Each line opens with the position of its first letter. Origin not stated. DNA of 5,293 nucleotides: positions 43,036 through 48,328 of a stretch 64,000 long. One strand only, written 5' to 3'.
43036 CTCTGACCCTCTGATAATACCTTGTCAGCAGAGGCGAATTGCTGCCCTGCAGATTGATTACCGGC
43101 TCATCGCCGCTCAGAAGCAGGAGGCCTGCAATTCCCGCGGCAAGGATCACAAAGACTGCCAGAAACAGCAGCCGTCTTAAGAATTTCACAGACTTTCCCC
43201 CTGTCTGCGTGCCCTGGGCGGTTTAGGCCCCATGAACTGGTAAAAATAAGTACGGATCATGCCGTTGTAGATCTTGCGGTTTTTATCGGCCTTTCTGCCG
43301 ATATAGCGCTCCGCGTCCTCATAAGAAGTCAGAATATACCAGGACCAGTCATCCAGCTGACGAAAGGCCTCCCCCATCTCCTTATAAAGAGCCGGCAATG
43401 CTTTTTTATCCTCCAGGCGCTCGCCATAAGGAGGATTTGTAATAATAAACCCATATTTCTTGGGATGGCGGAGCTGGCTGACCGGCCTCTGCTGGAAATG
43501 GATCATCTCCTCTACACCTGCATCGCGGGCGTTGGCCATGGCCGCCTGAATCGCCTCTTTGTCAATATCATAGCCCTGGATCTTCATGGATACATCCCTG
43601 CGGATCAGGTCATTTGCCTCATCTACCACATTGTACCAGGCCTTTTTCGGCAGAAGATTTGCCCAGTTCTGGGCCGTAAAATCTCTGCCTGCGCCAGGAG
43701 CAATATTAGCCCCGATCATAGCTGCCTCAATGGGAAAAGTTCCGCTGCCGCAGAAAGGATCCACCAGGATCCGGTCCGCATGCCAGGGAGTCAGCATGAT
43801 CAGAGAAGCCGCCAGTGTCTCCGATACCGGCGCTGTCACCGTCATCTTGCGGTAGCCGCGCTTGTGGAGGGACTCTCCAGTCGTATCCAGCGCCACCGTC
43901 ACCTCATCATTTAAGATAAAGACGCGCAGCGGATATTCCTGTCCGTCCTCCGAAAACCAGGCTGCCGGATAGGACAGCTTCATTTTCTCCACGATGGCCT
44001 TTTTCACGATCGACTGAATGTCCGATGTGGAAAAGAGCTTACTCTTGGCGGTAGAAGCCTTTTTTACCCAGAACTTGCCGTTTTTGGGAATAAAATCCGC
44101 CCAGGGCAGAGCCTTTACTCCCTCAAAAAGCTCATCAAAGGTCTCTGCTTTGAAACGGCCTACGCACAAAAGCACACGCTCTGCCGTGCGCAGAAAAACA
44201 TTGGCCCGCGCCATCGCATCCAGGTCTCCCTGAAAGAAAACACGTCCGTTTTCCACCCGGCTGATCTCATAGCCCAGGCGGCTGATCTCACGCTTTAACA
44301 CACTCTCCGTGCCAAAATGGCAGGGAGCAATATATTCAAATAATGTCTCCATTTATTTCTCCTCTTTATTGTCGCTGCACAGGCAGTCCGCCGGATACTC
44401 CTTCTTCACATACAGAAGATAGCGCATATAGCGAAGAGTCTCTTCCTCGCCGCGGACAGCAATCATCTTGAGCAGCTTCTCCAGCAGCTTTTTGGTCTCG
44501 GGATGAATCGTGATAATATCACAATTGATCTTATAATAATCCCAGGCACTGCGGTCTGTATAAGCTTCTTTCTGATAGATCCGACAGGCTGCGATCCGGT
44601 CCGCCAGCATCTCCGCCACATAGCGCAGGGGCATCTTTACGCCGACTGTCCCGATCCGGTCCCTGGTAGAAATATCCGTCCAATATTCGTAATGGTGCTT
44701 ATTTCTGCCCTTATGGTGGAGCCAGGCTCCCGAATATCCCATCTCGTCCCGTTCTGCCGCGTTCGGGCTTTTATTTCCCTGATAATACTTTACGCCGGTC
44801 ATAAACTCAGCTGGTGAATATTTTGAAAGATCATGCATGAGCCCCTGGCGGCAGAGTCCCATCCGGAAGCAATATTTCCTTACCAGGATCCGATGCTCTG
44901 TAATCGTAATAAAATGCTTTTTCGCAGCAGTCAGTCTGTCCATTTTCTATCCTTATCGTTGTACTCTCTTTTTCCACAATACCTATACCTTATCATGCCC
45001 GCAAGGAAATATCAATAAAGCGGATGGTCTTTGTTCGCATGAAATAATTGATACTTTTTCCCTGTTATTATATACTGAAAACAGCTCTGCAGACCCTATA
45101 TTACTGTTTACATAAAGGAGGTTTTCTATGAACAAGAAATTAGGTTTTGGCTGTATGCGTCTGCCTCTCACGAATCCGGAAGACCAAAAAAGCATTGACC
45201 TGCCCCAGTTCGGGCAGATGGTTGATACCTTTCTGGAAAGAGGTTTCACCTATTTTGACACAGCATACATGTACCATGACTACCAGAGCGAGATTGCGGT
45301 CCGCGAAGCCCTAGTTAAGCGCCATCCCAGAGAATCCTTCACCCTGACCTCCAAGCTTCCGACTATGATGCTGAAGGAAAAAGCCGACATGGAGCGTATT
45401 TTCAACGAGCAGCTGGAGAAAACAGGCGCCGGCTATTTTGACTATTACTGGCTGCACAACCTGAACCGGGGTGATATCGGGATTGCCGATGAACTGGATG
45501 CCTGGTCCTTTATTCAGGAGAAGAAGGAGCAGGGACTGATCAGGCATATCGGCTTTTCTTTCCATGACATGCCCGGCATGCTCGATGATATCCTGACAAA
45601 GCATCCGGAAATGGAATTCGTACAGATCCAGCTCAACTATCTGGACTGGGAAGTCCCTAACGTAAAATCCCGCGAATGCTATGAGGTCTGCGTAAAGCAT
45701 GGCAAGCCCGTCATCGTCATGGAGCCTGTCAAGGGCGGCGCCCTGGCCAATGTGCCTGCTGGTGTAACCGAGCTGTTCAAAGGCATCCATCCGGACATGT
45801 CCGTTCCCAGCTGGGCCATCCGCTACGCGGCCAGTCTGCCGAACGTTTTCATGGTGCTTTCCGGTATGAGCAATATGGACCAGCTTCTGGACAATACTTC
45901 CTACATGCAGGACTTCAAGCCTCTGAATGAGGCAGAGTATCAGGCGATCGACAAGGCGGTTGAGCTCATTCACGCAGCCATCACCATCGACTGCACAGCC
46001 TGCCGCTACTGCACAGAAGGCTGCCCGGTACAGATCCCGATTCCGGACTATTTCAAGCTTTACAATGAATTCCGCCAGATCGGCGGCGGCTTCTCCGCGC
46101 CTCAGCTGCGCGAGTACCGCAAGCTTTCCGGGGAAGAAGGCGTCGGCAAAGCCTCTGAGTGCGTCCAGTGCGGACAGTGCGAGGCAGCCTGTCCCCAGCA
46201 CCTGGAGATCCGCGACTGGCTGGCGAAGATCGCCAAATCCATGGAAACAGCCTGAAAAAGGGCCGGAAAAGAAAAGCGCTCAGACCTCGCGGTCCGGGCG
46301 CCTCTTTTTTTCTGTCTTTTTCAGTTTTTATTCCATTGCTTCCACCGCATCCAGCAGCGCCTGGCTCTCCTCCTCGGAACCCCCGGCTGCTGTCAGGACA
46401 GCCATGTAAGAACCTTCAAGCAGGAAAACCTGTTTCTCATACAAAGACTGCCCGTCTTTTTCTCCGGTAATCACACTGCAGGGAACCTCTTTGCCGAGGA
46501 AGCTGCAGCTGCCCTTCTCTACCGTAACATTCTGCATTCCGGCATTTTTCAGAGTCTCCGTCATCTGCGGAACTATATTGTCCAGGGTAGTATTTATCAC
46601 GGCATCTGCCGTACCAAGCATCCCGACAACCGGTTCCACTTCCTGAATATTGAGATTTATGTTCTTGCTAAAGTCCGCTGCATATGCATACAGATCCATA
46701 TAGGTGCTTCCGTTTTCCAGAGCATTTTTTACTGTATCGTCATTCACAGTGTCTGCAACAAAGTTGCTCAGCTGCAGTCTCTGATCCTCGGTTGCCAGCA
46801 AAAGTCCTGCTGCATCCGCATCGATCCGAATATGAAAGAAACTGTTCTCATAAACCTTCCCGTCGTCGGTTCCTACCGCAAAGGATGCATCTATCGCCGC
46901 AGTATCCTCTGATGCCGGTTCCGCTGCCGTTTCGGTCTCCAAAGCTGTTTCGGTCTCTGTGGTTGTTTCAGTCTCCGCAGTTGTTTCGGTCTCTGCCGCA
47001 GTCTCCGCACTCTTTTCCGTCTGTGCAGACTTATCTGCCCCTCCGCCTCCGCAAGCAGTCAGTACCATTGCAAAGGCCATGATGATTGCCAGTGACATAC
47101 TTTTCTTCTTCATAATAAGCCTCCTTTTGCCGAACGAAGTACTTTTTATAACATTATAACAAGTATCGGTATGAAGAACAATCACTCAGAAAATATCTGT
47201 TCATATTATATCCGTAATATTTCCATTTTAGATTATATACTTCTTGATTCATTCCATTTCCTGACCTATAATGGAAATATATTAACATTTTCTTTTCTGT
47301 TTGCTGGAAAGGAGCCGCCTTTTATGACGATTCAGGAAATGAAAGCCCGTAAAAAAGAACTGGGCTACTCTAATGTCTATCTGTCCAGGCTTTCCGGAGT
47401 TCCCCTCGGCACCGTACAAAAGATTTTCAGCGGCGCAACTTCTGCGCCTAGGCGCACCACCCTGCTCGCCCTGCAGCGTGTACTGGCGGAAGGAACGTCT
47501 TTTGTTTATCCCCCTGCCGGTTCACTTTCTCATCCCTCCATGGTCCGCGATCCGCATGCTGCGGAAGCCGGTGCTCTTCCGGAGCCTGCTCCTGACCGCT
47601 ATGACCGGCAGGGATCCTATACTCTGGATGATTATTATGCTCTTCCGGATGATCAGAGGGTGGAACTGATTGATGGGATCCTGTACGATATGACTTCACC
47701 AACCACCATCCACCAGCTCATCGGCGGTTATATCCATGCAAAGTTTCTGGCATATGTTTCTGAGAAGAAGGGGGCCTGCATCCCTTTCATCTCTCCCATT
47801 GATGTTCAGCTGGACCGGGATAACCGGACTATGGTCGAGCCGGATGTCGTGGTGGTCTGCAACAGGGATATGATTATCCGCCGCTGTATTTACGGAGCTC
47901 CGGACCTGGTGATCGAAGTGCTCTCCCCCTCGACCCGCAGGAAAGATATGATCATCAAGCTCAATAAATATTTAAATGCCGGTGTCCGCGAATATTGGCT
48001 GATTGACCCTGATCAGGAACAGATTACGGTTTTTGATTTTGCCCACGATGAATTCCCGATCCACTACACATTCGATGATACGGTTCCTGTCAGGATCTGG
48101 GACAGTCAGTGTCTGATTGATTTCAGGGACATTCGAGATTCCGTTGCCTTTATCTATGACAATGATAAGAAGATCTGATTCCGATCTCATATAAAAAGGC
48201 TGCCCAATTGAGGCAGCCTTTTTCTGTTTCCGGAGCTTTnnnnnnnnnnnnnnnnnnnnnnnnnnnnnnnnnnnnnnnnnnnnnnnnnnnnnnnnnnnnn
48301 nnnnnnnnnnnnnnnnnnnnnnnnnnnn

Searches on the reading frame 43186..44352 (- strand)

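Call 46: search_protein_families(library=pfam, proteins=[window:43186-44352:-], max_evalue=0.00001)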
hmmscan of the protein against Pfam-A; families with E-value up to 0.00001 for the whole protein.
window:43186-44352:- (388 aa): 5 families
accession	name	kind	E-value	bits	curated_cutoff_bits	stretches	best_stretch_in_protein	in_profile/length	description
PF01170.24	UPF0020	-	4.1e-53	180.5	22.3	1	165-368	1-193/197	RMKL-like, methyltransferase domain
PF22020.1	RlmL_1st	-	3.1e-24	85.1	27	1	6-61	1-55/55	RlmL ferredoxin-like domain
PF02926.22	THUMP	-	6.3e-18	65.4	20.6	1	70-156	2-84/84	THUMP domain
PF05175.20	MTS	-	6.9e-07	29.5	23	1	253-318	53-118/170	Methyltransferase small domain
PF13847.12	Methyltransf_31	-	1.8e-06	28.2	27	0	256-351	29-119/145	Methyltransferase domain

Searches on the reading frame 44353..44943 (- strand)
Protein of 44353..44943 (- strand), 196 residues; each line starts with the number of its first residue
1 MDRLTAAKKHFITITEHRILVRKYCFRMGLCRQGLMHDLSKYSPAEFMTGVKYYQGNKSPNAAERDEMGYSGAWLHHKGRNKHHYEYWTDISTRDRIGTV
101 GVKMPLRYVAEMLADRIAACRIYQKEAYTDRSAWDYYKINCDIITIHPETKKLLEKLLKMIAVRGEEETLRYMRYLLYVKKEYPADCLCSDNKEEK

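Call 3: search_protein_families(library=pfam, proteins=[window:44353-44943:-], max_evalue=0.01)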
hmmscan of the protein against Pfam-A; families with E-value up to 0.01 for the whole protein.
window:44353-44943:- (196 aa): 1 family
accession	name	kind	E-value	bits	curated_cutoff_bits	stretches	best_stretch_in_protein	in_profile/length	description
PF18907.5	DUF5662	-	3.4e-39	134.4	27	1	8-159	3-155/156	Family of unknown function (DUF5662)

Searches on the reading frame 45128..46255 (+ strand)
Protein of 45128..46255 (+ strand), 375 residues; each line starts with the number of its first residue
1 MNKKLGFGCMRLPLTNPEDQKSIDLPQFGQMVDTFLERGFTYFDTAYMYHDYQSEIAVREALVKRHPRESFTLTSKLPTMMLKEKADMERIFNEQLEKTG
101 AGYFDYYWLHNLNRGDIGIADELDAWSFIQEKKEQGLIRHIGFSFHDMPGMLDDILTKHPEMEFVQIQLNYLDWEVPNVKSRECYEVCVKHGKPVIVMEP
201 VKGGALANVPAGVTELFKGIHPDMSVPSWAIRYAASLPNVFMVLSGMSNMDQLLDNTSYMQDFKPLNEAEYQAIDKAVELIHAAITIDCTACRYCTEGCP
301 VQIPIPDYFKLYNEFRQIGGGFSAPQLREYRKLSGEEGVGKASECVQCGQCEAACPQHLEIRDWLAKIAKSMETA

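Call 3: search_protein_families(library=pfam, proteins=[window:45128-46255:+], max_evalue=0.01)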
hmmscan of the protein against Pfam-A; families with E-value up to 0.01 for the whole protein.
window:45128-46255:+ (375 aa): 12 families
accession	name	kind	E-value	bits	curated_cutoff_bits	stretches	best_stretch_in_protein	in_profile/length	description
PF00248.27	Aldo_ket_red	-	2.2e-46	158.7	24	1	4-278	1-290/291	Aldo/keto reductase family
PF13187.11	Fer4_9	-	3e-10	40.4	27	1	288-358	1-50/52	4Fe-4S dicluster domain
PF13534.11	Fer4_17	-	8.1e-09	36.4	22.2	1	289-359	2-60/61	4Fe-4S dicluster domain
PF13746.11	Fer4_18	-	1.3e-08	35.5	27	2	336-365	52-81/114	4Fe-4S dicluster domain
PF14691.11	Fer4_20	-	2.9e-08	34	25.8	1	331-371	10-52/113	Dihydroprymidine dehydrogenase domain II, 4Fe-4S cluster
PF14697.11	Fer4_21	-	1.1e-07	32.3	35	1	268-302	20-54/59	4Fe-4S dicluster domain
PF13237.11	Fer4_10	-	1.9e-07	31.4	25.5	1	288-356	8-53/53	4Fe-4S dicluster domain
PF12838.12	Fer4_7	-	2.9e-06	28.1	27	1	289-357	2-50/52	4Fe-4S dicluster domain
PF13183.11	Fer4_8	-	1.5e-05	25.9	27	1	288-358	4-67/68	4Fe-4S dicluster domain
PF17179.9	Fer4_22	-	0.0011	20.2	27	0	332-358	68-94/95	4Fe-4S dicluster domain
PF12837.12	Fer4_6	-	0.0021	18.4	25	0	345-356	9-20/24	4Fe-4S binding domain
PF00037.32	Fer4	-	0.0024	18.1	21.1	1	343-357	6-20/24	4Fe-4S binding domain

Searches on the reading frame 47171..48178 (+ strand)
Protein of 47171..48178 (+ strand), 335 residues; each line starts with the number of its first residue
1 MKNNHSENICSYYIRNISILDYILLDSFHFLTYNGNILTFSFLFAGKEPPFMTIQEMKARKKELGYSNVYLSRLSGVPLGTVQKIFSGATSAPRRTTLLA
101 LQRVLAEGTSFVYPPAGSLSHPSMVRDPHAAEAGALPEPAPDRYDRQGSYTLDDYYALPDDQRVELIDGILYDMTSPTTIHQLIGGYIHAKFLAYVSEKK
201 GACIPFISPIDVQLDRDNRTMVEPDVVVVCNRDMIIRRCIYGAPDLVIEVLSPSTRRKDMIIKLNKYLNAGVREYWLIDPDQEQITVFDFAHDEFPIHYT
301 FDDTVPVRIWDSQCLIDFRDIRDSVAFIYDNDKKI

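Call 3: search_protein_families(library=pfam, proteins=[window:47171-48178:+], max_evalue=0.01)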
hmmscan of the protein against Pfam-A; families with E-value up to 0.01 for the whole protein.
window:47171-48178:+ (335 aa): 2 families
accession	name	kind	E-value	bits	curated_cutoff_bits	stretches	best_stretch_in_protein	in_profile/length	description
PF05685.18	Uma2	-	2.7e-33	115.3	27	1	153-289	2-140/172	Putative restriction endonuclease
PF01381.28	HTH_3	-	5e-06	26.9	23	1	58-105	3-48/55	Helix-turn-helix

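Call 4: search_protein_families(library=padloc, proteins=[window:47171-48178:+], max_evalue=0.1)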
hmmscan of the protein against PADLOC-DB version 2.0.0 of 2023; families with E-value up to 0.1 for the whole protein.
window:47171-48178:+ (335 aa): 5 families
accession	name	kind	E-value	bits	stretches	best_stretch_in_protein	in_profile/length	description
PDLC04832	PDC-S03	-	1.4e-42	143.6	1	148-304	7-169/188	-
PDLC04833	PDC-S03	-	9.2e-30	101.7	1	149-293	23-174/207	-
PDLC04834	PDC-S03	-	4.1e-24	83.3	1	149-303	8-162/184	-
PDLC04835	PDC-S03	-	2e-13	48.4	1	149-279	8-145/207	-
PDLC04943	PDC-S17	-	4.8e-05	20.9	1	162-294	41-157/199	-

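Call 5: search_protein_families(library=ncbifam, proteins=[window:47171-48178:+], max_evalue=0.01)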
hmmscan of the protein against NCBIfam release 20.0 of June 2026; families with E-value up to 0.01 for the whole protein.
window:47171-48178:+ (335 aa): 0 families
